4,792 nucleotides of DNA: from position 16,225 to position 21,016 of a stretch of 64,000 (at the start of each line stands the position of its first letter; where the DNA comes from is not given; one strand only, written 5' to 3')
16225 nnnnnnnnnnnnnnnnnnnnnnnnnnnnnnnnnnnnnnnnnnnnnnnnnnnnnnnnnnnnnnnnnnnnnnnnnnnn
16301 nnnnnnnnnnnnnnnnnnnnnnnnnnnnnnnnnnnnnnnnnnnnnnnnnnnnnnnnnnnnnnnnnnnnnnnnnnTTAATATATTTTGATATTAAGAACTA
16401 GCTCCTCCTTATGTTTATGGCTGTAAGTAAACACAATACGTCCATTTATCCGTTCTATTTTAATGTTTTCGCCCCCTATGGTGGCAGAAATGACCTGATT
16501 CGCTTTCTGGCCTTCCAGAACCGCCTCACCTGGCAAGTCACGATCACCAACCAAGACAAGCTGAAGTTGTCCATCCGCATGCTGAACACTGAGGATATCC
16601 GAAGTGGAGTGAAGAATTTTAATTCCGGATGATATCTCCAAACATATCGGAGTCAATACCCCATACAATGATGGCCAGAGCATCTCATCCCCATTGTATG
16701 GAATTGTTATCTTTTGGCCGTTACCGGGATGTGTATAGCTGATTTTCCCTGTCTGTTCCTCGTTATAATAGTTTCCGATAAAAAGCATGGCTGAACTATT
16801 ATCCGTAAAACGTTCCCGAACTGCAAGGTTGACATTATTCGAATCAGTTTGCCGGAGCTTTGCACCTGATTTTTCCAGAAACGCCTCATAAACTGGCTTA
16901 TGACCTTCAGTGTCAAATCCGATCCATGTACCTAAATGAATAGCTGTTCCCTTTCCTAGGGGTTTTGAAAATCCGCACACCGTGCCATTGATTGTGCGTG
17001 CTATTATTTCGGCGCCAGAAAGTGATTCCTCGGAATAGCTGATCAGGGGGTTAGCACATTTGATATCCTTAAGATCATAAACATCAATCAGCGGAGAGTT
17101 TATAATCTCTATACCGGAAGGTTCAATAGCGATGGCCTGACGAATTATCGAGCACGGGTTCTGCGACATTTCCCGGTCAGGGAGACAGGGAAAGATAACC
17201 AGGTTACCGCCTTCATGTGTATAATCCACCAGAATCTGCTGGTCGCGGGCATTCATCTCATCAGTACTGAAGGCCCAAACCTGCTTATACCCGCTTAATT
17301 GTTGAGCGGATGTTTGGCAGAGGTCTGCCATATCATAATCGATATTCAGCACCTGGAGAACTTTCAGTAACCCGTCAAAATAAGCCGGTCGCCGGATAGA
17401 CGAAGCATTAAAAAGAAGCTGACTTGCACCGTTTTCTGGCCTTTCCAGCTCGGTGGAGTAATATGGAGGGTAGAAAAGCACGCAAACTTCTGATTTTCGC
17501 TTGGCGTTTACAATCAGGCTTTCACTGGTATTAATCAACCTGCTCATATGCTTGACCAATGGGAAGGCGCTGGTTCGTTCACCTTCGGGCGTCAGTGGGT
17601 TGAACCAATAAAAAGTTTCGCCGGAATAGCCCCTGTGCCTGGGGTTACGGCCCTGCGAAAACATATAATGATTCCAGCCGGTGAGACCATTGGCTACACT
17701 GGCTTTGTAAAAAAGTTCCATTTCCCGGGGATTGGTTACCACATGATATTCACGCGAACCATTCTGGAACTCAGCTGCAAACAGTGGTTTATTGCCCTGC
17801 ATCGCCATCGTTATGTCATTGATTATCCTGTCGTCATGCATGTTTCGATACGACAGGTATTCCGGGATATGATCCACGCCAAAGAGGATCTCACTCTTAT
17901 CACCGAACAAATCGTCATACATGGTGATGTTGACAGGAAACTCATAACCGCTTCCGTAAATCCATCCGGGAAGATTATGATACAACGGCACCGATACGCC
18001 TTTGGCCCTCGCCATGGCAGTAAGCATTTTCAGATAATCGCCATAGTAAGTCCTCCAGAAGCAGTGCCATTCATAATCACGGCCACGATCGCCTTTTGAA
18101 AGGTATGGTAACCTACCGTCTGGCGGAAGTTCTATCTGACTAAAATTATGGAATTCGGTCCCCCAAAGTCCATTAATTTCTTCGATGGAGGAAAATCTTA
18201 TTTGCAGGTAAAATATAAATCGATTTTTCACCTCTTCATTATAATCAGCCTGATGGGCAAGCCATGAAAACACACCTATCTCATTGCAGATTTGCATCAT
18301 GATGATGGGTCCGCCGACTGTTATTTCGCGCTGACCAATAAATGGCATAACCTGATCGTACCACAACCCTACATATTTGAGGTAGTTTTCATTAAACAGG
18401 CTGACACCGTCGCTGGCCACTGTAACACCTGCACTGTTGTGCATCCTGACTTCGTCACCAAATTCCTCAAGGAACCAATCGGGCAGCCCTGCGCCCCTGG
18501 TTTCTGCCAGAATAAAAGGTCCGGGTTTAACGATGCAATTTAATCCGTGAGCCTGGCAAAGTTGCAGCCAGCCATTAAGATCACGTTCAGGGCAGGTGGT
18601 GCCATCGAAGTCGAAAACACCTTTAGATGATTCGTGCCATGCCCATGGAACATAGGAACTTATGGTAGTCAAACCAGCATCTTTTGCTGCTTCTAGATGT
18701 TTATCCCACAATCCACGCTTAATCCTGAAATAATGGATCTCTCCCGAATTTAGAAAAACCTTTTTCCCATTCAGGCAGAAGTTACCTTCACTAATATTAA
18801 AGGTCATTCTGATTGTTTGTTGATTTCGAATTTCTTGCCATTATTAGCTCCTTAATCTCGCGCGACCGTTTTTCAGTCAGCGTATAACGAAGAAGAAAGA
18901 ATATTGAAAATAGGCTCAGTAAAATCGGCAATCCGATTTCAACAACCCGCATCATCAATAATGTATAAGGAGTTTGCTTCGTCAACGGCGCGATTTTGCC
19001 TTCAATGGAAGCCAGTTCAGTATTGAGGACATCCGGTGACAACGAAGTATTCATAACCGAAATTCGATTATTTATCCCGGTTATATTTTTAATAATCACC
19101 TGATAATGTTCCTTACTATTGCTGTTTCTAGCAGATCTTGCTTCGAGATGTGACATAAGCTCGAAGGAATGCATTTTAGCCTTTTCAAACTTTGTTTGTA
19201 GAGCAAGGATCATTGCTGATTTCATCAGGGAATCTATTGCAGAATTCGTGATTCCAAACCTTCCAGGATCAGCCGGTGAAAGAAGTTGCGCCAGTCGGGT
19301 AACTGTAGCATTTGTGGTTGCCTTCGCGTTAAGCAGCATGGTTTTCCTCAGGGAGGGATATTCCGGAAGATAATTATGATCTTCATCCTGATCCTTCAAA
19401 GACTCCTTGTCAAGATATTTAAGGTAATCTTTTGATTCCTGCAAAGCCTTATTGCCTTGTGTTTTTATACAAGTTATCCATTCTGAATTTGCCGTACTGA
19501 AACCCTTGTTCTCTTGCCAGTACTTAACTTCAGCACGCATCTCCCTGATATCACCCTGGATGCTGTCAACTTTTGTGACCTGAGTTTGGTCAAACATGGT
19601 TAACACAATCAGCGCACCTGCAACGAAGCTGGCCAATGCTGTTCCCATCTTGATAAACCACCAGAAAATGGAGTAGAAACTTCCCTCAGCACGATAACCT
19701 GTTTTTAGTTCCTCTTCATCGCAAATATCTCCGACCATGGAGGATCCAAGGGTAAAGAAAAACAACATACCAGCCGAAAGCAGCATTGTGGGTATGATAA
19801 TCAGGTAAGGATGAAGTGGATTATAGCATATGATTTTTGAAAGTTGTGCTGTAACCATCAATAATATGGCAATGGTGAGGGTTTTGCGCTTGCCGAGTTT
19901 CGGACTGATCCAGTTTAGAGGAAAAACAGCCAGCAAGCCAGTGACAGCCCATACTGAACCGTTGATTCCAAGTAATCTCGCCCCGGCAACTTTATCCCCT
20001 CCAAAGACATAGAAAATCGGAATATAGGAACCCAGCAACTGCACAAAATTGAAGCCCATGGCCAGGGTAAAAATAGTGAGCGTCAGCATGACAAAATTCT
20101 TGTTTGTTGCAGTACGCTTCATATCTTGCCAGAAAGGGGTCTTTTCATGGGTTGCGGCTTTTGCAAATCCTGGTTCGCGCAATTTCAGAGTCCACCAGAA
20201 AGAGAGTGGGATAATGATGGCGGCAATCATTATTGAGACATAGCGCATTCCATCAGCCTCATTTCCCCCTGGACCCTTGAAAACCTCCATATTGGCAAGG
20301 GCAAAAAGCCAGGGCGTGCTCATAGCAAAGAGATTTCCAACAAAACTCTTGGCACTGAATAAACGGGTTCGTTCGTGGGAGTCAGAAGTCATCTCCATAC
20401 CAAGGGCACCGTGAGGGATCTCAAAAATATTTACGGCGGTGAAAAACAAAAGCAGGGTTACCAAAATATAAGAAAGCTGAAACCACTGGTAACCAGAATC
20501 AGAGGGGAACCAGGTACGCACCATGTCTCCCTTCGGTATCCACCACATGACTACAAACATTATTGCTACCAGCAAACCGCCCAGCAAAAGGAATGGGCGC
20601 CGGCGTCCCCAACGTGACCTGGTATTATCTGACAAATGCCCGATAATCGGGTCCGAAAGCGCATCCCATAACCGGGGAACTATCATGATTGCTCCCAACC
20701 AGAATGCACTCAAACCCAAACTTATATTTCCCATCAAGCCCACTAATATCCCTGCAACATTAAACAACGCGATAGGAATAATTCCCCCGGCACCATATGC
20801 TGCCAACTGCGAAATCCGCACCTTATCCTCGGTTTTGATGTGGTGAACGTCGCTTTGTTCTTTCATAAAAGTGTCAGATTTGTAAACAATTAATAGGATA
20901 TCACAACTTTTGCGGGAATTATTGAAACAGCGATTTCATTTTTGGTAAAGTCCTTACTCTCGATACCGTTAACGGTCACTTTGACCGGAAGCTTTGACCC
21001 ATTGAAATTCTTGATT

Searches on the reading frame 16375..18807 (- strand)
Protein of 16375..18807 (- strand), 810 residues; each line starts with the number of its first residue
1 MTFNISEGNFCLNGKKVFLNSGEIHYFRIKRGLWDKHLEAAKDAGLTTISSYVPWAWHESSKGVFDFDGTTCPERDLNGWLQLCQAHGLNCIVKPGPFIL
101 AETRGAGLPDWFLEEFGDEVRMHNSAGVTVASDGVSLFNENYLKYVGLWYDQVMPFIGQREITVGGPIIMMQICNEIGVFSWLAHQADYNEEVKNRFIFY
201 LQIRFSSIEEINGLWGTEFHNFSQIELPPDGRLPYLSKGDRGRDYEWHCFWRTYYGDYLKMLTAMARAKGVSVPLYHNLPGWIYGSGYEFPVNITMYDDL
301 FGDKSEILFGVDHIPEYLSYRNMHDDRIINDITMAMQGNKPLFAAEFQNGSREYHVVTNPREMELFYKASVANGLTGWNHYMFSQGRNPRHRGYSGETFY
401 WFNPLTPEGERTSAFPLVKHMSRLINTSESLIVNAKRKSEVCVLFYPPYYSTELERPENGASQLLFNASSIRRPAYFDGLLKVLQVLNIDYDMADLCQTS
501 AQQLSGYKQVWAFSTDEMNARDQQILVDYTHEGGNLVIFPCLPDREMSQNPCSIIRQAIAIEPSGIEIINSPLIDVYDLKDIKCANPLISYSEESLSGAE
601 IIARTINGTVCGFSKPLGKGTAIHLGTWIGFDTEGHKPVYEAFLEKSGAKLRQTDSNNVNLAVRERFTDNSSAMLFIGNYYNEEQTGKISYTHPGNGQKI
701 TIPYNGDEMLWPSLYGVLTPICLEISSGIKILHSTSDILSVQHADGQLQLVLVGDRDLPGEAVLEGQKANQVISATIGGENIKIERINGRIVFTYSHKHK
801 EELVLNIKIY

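Call 51: search_protein_families(library=pfam, proteins=[window:16375-18807:-], max_evalue=0.00001)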
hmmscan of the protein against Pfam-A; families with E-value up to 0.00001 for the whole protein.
window:16375-18807:- (810 aa): 3 families
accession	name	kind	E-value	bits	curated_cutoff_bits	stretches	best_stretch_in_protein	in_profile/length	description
PF01301.25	Glyco_hydro_35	-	5.3e-40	138.4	27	1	10-197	2-167/319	Glycosyl hydrolases family 35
PF22369.2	GLMA_2nd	-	2.3e-24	86.1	27.7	1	470-594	12-135/138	GLMA-like, second domain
PF02449.21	Glyco_hydro_42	-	4.7e-20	72.7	21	1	29-387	7-341/376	Beta-galactosidase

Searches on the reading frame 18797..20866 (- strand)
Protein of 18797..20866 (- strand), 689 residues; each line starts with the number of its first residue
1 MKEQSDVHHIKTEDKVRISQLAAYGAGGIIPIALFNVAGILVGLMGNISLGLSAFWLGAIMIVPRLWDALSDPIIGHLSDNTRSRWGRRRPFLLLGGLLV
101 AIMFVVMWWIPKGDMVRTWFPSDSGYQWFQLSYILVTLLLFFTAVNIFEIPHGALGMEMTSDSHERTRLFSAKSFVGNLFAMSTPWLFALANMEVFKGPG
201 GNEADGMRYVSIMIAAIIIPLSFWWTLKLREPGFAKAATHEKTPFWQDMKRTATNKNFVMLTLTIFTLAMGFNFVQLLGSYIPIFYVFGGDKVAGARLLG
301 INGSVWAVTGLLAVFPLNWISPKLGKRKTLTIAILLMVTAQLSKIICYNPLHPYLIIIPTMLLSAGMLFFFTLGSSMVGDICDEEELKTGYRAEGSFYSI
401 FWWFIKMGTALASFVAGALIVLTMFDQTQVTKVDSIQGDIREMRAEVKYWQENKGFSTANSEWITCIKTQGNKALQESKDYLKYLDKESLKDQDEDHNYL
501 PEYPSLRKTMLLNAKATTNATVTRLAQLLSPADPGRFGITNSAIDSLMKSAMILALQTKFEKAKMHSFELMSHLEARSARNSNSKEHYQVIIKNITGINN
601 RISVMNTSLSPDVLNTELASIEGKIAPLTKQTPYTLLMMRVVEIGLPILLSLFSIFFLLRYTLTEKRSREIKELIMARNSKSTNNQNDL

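Call 51: search_protein_families(library=pfam, proteins=[window:18797-20866:-], max_evalue=0.00001)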
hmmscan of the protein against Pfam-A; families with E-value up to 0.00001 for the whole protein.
window:18797-20866:- (689 aa): 2 families
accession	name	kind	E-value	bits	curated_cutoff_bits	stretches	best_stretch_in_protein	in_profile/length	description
PF13347.12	MFS_2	-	5.8e-63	213.3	27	1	48-431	26-392/427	MFS/sugar transport protein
PF07690.21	MFS_1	-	1.4e-12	47.7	33.4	1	38-391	16-332/347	Major Facilitator Superfamily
